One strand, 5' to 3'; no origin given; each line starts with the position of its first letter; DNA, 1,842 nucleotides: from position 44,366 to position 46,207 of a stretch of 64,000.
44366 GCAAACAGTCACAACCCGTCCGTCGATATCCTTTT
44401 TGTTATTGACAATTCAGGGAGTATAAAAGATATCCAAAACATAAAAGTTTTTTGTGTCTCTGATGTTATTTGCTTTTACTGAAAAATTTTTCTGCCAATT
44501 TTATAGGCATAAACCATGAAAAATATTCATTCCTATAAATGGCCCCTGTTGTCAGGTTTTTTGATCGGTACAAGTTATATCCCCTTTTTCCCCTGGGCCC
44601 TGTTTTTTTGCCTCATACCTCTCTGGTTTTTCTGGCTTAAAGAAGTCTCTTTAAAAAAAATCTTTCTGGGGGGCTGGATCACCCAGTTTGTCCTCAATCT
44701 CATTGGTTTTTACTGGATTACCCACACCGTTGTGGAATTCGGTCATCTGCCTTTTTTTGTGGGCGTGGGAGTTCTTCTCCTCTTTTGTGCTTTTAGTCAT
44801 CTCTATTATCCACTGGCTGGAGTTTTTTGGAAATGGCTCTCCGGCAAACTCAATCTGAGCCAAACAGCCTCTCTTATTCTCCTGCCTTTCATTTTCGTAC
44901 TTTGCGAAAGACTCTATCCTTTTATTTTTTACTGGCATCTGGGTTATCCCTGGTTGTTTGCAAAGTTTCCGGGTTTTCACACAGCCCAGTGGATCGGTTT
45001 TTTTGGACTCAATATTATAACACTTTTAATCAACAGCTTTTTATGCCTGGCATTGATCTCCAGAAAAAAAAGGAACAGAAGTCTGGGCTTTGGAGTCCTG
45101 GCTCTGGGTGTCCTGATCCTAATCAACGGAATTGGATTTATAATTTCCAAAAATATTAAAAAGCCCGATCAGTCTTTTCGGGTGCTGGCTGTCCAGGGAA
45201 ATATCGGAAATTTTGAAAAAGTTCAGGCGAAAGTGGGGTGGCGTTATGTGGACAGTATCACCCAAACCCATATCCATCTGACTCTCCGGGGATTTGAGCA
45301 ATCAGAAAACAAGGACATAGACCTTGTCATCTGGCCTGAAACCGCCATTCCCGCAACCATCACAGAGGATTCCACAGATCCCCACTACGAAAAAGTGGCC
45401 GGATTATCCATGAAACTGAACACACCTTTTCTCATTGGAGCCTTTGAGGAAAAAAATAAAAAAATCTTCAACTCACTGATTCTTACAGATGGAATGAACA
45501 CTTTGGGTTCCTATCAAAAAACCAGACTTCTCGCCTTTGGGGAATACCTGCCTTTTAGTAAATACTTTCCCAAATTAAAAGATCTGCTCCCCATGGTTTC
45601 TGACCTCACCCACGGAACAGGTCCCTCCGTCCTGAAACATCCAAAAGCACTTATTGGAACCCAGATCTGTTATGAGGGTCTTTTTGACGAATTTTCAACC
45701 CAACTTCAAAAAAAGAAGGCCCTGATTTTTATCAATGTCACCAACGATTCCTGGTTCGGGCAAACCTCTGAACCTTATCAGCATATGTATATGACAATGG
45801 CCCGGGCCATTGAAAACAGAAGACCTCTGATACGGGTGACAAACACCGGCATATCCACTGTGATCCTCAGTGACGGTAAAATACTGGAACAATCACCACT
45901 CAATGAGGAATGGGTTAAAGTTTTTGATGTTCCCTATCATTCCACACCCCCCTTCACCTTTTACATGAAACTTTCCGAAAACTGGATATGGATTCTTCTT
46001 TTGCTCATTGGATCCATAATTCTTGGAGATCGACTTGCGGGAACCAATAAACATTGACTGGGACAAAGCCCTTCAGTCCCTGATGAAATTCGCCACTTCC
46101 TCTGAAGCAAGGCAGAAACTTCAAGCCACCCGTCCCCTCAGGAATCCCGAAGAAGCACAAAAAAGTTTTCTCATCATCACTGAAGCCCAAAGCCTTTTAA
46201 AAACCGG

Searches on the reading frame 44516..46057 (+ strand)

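Call 47: search_protein_families(library=pfam, proteins=[window:44516-46057:+], max_evalue=0.00001)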
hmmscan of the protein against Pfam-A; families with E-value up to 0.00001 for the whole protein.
window:44516-46057:+ (513 aa): 2 families
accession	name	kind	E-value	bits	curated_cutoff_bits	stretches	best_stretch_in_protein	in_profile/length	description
PF00795.27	CN_hydrolase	-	2.2e-30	106.3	23.2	1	265-470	31-244/256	Carbon-nitrogen hydrolase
PF20154.4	LNT_N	-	8.4e-14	52.5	27.1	1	13-174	1-158/159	Apolipoprotein N-acyltransferase N-terminal domain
